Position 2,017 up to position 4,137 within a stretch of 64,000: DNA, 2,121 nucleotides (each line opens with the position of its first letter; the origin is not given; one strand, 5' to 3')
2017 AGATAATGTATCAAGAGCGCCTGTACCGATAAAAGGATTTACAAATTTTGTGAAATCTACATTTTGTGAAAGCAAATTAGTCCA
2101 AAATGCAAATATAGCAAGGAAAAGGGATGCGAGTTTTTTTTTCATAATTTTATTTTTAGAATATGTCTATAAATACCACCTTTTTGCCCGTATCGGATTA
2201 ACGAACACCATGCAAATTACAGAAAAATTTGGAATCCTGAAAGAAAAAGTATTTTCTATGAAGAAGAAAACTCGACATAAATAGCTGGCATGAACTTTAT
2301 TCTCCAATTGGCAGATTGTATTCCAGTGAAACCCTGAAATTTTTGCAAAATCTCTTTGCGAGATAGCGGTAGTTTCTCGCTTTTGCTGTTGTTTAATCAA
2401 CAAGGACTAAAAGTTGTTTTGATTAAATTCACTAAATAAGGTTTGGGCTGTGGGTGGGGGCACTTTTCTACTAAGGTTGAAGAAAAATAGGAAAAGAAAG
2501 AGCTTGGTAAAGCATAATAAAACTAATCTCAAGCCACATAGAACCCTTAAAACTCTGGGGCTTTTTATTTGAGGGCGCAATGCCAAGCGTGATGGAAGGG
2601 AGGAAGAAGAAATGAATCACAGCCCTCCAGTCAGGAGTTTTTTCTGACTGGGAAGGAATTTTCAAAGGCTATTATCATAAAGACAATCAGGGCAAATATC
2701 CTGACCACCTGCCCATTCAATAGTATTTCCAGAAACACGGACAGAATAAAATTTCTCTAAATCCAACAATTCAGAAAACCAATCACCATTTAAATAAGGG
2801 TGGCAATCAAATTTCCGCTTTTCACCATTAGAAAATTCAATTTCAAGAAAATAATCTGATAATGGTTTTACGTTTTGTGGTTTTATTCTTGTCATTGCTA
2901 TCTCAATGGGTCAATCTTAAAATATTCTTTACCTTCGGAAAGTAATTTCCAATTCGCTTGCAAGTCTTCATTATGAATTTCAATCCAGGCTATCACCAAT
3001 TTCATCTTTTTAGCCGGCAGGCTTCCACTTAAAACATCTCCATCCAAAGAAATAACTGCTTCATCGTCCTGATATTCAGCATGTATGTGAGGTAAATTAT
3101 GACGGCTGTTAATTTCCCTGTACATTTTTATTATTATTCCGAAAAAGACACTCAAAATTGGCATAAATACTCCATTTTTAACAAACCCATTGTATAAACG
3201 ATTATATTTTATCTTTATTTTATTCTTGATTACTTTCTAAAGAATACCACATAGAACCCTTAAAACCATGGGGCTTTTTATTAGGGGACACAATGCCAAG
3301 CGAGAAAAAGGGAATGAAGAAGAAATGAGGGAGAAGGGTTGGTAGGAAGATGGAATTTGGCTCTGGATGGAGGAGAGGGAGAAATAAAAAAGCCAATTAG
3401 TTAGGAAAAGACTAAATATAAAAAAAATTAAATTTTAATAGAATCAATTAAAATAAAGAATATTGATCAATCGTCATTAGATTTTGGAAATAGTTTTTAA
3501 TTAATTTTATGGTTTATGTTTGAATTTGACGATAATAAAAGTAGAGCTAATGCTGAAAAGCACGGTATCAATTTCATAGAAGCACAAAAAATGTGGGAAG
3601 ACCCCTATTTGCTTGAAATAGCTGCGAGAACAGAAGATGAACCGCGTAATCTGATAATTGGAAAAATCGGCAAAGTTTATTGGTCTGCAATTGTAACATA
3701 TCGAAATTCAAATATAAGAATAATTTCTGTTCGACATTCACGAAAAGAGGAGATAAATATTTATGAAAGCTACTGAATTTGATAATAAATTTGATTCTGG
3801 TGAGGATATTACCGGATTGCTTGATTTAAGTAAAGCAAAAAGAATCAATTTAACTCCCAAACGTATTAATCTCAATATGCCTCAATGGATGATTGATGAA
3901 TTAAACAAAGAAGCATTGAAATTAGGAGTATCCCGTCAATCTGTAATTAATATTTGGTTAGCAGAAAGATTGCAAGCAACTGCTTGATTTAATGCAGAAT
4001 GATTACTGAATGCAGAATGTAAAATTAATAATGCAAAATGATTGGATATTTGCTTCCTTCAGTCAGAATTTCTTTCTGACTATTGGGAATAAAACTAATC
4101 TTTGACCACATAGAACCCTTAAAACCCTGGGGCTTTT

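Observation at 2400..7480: Defense islet of three small cassettes punctuated by three copies of a conserved ~80-bp repeat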

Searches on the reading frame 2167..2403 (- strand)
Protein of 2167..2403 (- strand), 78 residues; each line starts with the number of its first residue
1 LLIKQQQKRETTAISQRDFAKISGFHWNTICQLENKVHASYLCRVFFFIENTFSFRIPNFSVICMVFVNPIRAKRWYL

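Call 35: search_protein_families(library=pfam, proteins=[window:2167-2403:-], max_evalue=0.01)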
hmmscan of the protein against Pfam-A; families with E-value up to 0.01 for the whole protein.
window:2167-2403:- (78 aa): 0 families

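Call 84: search_protein_families(library=ncbifam, proteins=[window:2167-2403:-], max_evalue=0.1)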
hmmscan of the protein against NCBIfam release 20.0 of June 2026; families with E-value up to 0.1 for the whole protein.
window:2167-2403:- (78 aa): 3 families
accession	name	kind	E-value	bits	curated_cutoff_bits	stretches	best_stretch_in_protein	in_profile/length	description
NF000245.1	macrolide_MefA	exception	0.031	13.3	675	1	33-78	335-380/405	macrolide efflux MFS transporter Mef(A)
TIGR03070.1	couple_hipB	subfamily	0.092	12.7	71.65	0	7-35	9-37/58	type II toxin-antitoxin system Y4mF family antitoxin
NF007408.0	PRK09943.1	equivalog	0.1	12.2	211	0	7-37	14-45/185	HTH-type transcriptional regulator PuuR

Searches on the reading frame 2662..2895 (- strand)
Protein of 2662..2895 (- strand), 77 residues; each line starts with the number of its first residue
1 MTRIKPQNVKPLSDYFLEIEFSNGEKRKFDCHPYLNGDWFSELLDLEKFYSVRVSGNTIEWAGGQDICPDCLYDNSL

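Call 13: search_protein_families(library=pfam, proteins=[window:2662-2895:-], max_evalue=0.01)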
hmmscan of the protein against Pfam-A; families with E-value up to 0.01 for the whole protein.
window:2662-2895:- (77 aa): 1 family
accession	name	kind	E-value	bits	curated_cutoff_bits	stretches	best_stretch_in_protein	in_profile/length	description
PF10387.14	DUF2442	-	4.2e-13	49.8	23.9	1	8-75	3-69/72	Protein of unknown function (DUF2442)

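Call 84: search_protein_families(library=ncbifam, proteins=[window:2662-2895:-], max_evalue=0.1)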
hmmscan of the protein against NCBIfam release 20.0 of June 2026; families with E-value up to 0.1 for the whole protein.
window:2662-2895:- (77 aa): 1 family
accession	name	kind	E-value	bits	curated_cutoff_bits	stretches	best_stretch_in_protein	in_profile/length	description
NF048016.1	antoxin_DhiA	equivalog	0.0092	16.4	200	1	9-72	7-67/160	type II toxin-antitoxin system antitoxin DhiA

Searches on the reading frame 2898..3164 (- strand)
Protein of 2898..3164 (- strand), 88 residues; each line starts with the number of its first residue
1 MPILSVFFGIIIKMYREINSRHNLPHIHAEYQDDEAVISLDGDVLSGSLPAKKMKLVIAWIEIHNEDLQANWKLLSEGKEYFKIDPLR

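Call 13: search_protein_families(library=pfam, proteins=[window:2898-3164:-], max_evalue=0.01)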
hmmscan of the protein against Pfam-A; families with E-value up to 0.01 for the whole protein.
window:2898-3164:- (88 aa): 1 family
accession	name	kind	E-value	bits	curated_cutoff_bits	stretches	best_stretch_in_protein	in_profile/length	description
PF13711.11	DUF4160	-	7.2e-23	81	23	1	9-73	1-65/65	Domain of unknown function (DUF4160)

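Call 65: find_homologous_proteins(query=window:2898-3164:-, max_evalue=1e-10)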
Query window:2898-3164:- (88 aa): 313 proteins with E <= 1e-10 among 317 candidates; the best 120 are listed.
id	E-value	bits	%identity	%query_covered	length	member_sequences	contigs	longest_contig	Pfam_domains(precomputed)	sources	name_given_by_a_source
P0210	2.2e-48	179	91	100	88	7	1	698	PF13711.12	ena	-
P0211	2.1e-46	173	89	100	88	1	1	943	PF13711.12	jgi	jgi:hypothetical protein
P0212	5.6e-46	172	85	100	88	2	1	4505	PF13711.12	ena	-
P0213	6.0e-46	172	85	100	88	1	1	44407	PF13711.12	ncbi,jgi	-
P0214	1.2e-45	171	88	100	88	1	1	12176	PF13711.12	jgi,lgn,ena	-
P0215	5.9e-45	169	84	100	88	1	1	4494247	PF13711.12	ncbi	-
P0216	8.2e-45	168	86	100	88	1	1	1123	PF13711.12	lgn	-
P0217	1.6e-44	167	85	100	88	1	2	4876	PF13711.12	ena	-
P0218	2.4e-44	167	82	100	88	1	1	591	PF13711.12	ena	-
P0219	3.2e-44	166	84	100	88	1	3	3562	PF13711.12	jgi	-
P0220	4.1e-44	166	85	100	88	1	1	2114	PF13711.12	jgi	jgi:hypothetical protein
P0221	7.8e-44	165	84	100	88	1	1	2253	PF13711.12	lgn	-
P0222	8.1e-44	165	84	100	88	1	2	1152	PF13711.12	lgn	-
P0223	1.1e-43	164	84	100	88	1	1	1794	PF13711.12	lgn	-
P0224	1.2e-43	164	84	100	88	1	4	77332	PF13711.12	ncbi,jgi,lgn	-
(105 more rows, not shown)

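Call 66: find_encoding_contigs(protein=P0214, flank=6000, max_places=3)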
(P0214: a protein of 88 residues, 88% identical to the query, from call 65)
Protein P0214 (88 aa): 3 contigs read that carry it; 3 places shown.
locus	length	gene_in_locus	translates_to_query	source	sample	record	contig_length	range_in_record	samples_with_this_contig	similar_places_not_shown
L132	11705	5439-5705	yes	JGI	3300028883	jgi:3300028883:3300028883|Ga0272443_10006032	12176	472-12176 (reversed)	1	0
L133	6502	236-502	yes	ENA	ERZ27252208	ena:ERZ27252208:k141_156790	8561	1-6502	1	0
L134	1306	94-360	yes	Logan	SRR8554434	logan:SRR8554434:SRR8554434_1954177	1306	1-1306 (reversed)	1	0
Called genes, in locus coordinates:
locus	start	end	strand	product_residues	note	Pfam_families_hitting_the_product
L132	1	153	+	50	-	?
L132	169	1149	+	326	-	-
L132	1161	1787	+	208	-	-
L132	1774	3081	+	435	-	-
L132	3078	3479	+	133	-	-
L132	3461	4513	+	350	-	-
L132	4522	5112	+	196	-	-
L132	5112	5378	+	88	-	PF25023:TEN_YD-shell (weak)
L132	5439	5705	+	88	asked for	PF13711:DUF4160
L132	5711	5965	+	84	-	PF10387:DUF2442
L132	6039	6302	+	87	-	PF02604:PhdYeFM_antitox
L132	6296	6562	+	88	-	PF05016:ParE_toxin (weak), PF06769:YoeB_toxin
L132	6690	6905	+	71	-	-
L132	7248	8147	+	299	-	-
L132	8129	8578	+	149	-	-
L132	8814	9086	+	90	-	PF13711:DUF4160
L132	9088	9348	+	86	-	PF10387:DUF2442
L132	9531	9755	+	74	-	PF15919:HicB_lk_antitox, PF21748:UPF0150 (weak)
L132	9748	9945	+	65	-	PF07927:HicA_toxin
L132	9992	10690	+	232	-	PF25023:TEN_YD-shell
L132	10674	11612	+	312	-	-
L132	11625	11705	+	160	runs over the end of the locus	-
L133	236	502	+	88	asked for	PF13711:DUF4160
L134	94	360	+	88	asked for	PF13711:DUF4160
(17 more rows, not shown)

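Call 67: find_encoding_contigs(protein=P0213, flank=6000, max_places=3)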
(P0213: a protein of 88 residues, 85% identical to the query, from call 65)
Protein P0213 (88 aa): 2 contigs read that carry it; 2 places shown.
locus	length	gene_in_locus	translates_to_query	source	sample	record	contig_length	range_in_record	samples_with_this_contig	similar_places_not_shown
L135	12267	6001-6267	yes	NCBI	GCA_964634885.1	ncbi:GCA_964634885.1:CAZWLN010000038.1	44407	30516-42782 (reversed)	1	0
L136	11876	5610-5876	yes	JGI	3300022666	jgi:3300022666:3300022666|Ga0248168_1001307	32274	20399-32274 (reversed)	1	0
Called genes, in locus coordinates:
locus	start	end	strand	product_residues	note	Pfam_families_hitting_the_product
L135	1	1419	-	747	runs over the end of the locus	PF18072:FGAR-AT_linker, PF00586:AIRS, PF02769:AIRS_C, PF00586:AIRS, PF02769:AIRS_C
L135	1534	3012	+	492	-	PF02321:OEP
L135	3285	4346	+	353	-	PF25984:BSH_YknX (faint), PF25954:Beta-barrel_RND_2 (faint), PF25967:RND-MFP_C (weak), PF25975:CzcB_C (weak), PF25989:YknX_C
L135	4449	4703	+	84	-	PF02604:PhdYeFM_antitox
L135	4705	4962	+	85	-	PF06769:YoeB_toxin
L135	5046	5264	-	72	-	-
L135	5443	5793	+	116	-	PF10387:DUF2442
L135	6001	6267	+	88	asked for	PF13711:DUF4160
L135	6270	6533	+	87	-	PF10387:DUF2442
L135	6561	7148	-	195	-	PF18935:DUF5683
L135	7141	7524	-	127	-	PF01042:Ribonuc_L-PSP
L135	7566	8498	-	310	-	PF00480:ROK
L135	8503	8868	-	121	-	PF04977:DivIC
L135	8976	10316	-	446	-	PF02347:GDC-P, PF00266:Aminotran_5 (weak)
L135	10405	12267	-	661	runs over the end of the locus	-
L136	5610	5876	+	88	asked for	PF13711:DUF4160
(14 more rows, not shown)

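Call 84: search_protein_families(library=ncbifam, proteins=[window:2898-3164:-], max_evalue=0.1)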
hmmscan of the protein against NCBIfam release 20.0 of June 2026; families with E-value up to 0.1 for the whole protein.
window:2898-3164:- (88 aa): 2 families
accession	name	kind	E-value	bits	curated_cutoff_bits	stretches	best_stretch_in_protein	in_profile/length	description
NF048015.1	toxin_DhiT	equivalog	2.9e-17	63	100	1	1-79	1-80/84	type II toxin-antitoxin system toxin DhiT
NF010840.0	PRK14246.1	equivalog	0.09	12.4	425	1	11-87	13-86/257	phosphate ABC transporter ATP-binding protein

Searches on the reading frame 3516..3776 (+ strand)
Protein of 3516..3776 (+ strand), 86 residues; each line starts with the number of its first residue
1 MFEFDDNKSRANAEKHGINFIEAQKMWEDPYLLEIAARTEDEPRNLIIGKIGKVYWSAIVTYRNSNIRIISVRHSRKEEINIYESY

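Call 13: search_protein_families(library=pfam, proteins=[window:3516-3776:+], max_evalue=0.01)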
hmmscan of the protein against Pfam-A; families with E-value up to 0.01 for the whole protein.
window:3516-3776:+ (86 aa): 1 family
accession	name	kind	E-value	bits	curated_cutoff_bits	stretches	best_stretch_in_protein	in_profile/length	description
PF04365.19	BrnT_toxin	-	2.8e-23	82.4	34.5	1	4-79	1-77/77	Ribonuclease toxin, BrnT, of type II toxin-antitoxin system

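Call 23: find_encoding_contigs(protein=window:3516-3776:+, flank=10000, max_places=8)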
Protein window:3516-3776:+ (86 aa): 1 contig read that carries it; 1 place shown.
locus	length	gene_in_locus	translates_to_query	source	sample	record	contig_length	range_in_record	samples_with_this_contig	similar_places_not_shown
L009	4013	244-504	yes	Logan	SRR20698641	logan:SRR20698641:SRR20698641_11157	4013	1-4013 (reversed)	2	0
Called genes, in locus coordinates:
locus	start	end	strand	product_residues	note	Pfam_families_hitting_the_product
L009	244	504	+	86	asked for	PF04365:BrnT_toxin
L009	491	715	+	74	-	PF12441:CopG_antitoxin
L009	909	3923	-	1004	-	PF04313:HSDR_N (faint), PF02384:N6_Mtase, PF20473:MmeI_Mtase, PF07669:Eco57I, PF12950:TaqI_C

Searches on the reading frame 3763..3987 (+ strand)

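Call 13: search_protein_families(library=pfam, proteins=[window:3763-3987:+], max_evalue=0.01)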
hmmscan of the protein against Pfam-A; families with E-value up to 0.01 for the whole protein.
window:3763-3987:+ (74 aa): 1 family
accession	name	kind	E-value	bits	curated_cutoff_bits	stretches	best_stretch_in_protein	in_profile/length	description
PF12441.14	CopG_antitoxin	-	5.5e-08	33.9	28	1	6-68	11-78/79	CopG antitoxin of type II toxin-antitoxin system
